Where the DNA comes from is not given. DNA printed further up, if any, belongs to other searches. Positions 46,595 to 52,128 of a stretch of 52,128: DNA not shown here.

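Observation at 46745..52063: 1772-aa giant membrane protein fuses a GT-C-like module, a duplicated soluble insert and a YYYYG (DUF2298) module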

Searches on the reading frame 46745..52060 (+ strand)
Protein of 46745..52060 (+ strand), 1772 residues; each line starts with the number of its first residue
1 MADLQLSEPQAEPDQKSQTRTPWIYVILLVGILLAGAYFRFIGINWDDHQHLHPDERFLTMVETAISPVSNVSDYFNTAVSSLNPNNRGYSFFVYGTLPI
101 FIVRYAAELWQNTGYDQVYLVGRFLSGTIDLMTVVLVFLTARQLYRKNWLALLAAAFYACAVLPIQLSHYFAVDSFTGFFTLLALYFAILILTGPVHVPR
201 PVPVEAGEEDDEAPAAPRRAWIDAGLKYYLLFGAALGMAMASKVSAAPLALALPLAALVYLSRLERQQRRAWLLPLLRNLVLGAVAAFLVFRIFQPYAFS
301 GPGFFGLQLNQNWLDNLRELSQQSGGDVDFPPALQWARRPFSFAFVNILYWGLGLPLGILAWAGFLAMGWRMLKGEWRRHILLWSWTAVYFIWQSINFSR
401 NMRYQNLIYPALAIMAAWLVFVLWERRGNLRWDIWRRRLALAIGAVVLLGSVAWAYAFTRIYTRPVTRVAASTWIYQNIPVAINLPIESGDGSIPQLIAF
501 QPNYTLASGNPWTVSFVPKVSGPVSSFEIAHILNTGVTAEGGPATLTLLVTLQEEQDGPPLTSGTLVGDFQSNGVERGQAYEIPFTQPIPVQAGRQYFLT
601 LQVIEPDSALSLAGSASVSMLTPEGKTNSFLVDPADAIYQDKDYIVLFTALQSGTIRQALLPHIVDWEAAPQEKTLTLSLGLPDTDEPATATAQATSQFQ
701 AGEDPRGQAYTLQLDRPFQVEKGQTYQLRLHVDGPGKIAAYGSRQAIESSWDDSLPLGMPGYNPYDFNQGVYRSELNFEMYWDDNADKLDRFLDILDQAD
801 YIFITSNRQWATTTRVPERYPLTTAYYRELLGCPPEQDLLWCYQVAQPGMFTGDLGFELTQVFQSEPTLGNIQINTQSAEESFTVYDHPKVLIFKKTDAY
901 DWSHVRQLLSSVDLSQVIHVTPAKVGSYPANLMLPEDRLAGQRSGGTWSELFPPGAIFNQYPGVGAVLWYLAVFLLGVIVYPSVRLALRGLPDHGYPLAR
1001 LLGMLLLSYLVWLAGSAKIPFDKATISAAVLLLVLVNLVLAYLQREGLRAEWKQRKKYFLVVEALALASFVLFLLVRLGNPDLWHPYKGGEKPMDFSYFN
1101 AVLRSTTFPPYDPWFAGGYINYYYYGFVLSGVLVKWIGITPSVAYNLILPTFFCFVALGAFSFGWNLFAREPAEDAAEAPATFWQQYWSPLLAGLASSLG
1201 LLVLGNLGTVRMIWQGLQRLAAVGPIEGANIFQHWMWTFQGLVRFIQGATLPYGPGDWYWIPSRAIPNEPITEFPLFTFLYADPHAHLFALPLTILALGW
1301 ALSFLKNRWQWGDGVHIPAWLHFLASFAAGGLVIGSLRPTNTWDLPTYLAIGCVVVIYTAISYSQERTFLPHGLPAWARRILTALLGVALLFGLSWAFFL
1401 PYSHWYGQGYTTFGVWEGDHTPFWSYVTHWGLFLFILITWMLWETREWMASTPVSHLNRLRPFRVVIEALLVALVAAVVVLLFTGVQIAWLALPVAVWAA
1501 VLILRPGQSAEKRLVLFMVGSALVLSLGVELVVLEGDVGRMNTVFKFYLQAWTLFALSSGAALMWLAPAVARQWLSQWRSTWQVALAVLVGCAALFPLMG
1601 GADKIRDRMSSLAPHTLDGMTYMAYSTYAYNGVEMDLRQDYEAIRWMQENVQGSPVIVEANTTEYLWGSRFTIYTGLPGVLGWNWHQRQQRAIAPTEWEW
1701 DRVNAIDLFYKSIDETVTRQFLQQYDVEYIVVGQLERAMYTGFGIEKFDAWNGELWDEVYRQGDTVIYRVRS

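Call 3: search_protein_families(library=pfam, proteins=[window:46745-52060:+], max_evalue=1)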
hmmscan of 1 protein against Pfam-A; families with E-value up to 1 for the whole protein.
window:46745-52060:+ (1772 aa): 3 families
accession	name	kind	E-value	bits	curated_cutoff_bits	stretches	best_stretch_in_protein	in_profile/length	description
PF10060.15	DUF2298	-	1.7e-114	383.9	27.8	1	1006-1555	1-488/488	Uncharacterized membrane protein (DUF2298)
PF13231.12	PMT_2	-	0.011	16.4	26.1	2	122-192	24-93/160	Dolichyl-phosphate-mannose-protein mannosyltransferase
PF08005.17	PHR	-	0.02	15.9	23.6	0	577-620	76-119/151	PHR domain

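Call 4: search_protein_families(library=ncbifam, proteins=[window:46745-52060:+], max_evalue=1)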
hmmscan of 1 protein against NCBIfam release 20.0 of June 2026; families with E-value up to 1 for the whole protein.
window:46745-52060:+ (1772 aa): 1 family
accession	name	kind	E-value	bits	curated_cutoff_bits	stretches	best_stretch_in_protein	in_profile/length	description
TIGR03662.1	Chlor_Arch_YYY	subfamily_domain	1.4e-152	510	300.25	1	966-1771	5-727/727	chlor_Arch_YYY domain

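Call 6: search_solved_structures(query=window:46745-52060:+, max_evalue=1)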
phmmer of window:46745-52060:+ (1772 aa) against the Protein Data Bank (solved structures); distinct sequences matched with E-value up to 1: 3.
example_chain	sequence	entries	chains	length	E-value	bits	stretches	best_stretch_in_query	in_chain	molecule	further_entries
3h2s_A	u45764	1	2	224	0.016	15.4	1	1110-1145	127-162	Putative NADH-flavin reductase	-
9lts_A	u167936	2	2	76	0.27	11.4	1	348-384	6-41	Protein LRC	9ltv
8yy9_O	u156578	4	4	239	0.97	9.5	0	347-384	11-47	Reaction center protein O chain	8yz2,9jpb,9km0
